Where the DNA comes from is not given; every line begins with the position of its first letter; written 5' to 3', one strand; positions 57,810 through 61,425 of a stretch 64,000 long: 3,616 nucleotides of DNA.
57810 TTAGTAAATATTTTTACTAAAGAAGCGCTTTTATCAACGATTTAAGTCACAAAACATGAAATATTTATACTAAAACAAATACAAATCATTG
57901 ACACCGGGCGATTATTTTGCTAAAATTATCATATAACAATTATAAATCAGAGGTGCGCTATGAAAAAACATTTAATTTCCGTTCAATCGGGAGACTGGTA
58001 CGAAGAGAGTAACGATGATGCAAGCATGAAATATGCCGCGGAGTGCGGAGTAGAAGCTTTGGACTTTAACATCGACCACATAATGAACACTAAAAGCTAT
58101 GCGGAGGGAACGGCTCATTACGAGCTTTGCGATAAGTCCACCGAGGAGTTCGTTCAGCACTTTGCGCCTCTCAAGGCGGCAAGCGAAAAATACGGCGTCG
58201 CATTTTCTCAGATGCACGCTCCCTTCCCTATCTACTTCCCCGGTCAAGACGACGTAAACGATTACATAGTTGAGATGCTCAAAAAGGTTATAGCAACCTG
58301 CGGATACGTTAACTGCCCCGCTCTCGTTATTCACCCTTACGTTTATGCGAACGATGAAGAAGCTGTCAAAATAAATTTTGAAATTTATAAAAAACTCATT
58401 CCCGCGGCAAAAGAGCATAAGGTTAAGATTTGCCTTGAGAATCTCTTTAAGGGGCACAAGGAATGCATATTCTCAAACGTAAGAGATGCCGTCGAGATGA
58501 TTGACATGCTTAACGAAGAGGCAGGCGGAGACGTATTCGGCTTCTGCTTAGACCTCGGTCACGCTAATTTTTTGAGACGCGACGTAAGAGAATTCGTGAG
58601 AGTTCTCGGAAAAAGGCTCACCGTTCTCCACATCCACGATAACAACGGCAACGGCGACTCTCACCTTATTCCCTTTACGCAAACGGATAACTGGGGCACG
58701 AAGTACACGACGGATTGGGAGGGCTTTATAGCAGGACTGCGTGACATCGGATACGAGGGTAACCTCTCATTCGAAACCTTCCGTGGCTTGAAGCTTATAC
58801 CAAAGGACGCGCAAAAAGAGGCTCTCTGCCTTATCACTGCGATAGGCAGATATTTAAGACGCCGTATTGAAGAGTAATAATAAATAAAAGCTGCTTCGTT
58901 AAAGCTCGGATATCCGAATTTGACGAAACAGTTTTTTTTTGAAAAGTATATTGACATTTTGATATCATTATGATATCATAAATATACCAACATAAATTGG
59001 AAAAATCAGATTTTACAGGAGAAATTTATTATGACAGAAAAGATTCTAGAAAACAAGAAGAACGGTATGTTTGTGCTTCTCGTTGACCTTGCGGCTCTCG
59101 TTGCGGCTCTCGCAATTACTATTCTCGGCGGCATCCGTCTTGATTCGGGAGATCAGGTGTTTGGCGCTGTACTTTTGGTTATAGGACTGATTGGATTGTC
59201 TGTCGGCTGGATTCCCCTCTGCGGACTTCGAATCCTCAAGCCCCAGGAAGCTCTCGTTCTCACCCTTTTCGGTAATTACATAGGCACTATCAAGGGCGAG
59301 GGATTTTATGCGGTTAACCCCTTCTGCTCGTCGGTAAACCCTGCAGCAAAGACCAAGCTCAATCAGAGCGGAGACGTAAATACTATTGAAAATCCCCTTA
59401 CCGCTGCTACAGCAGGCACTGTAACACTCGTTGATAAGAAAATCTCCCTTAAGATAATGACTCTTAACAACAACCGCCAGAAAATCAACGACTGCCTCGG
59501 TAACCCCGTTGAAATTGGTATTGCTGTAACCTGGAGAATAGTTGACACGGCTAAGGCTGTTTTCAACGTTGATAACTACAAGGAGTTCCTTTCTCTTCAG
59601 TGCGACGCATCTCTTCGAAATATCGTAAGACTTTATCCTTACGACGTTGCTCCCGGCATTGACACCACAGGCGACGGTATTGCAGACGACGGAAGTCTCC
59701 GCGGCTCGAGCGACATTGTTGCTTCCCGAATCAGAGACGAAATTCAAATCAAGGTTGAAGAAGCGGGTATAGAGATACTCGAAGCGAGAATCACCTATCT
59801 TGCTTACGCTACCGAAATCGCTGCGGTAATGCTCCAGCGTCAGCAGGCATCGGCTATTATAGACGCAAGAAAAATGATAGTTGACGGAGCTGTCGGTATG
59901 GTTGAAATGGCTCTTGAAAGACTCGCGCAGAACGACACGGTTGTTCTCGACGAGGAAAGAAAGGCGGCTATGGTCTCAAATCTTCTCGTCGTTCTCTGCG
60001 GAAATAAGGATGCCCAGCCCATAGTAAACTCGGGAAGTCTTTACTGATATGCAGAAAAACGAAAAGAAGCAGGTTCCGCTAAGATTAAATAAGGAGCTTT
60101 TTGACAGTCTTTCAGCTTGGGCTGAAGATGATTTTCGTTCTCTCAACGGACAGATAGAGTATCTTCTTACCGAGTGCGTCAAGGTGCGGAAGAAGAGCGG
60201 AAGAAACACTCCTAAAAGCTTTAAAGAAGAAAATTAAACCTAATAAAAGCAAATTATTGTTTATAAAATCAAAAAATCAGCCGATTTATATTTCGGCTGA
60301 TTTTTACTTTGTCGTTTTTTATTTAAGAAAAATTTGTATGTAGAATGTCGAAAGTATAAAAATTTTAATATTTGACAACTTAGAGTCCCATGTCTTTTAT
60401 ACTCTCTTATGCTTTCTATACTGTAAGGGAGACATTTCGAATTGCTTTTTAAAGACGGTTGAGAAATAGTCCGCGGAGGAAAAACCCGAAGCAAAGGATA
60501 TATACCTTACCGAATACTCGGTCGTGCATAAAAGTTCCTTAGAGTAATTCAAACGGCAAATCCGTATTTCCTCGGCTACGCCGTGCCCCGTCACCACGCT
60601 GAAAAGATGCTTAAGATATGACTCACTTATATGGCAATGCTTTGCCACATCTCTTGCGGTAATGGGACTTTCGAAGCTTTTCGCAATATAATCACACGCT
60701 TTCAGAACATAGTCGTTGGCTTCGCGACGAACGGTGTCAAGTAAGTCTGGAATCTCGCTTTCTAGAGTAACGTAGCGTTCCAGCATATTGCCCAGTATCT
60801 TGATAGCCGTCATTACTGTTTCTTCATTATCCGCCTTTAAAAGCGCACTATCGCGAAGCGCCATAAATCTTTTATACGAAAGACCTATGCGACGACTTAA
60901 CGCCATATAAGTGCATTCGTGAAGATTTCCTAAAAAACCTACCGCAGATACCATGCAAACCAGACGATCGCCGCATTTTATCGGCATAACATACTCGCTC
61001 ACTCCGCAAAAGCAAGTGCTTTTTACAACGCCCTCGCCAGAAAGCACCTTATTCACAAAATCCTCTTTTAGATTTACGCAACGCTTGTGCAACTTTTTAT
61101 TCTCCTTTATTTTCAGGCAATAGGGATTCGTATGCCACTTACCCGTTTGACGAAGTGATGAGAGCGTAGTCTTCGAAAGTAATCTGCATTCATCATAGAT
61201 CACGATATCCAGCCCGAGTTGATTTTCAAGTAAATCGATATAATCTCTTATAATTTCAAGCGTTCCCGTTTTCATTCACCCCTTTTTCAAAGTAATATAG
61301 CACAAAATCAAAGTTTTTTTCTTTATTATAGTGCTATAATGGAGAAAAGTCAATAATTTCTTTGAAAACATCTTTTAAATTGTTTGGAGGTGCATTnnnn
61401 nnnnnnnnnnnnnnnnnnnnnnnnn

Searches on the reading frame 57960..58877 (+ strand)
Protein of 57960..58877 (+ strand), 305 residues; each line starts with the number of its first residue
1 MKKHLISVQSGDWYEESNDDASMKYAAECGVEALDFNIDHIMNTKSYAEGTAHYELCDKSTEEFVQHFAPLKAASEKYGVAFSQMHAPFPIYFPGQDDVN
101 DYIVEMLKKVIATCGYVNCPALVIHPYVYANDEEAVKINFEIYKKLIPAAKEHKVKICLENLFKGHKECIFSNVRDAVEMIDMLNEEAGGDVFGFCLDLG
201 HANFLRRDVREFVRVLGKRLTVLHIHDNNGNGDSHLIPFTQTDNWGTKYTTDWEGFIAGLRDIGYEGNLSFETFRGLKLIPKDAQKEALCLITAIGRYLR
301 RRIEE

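Call 72: search_protein_families(library=pfam, proteins=[window:57960-58877:+], max_evalue=0.0001)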
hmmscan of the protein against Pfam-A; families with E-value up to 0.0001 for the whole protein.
window:57960-58877:+ (305 aa): 1 family
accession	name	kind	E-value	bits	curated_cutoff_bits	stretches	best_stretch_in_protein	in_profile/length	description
PF01261.30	AP_endonuc_2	-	3.6e-28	99.3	31.1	1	61-285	30-239/249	Xylose isomerase-like TIM barrel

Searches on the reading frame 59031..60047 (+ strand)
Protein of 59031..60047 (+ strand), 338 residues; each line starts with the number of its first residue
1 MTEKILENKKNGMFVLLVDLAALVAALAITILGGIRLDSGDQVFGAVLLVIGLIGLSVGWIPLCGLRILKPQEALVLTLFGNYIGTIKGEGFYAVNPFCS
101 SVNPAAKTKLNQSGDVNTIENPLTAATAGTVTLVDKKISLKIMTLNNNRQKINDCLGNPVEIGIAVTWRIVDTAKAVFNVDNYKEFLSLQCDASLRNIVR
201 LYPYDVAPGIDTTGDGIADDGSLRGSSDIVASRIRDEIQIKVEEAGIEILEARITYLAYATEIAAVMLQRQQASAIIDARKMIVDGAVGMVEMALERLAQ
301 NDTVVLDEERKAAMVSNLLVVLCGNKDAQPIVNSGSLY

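Call 72: search_protein_families(library=pfam, proteins=[window:59031-60047:+], max_evalue=0.0001)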
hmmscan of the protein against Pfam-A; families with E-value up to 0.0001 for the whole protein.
window:59031-60047:+ (338 aa): 1 family
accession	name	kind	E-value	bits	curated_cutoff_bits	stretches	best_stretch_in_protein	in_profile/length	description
PF01145.31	Band_7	-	9.3e-19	68.6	23.6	1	68-280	2-168/176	SPFH domain / Band 7 family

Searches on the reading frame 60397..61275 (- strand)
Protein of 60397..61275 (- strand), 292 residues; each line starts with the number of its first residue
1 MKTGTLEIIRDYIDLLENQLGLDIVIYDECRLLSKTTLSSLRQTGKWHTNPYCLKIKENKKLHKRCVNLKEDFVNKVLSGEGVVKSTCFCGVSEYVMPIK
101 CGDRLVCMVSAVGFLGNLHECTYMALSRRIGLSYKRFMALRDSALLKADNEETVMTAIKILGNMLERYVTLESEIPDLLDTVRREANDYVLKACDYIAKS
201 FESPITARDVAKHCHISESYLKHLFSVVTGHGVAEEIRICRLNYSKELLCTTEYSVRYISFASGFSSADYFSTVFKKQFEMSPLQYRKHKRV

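Call 72: search_protein_families(library=pfam, proteins=[window:60397-61275:-], max_evalue=0.0001)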
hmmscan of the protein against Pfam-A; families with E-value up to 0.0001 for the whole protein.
window:60397-61275:- (292 aa): 3 families
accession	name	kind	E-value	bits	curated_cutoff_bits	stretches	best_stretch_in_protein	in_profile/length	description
PF12833.13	HTH_18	-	5.7e-18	65.4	33.6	1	211-288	2-79/80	Helix-turn-helix domain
PF00165.29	HTH_AraC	-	1.3e-13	51.2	26.6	1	250-288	2-42/42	Bacterial regulatory helix-turn-helix proteins, AraC family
PF10114.15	PocR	-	5.5e-07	29.9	23.9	1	7-165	6-154/162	Sensory domain found in PocR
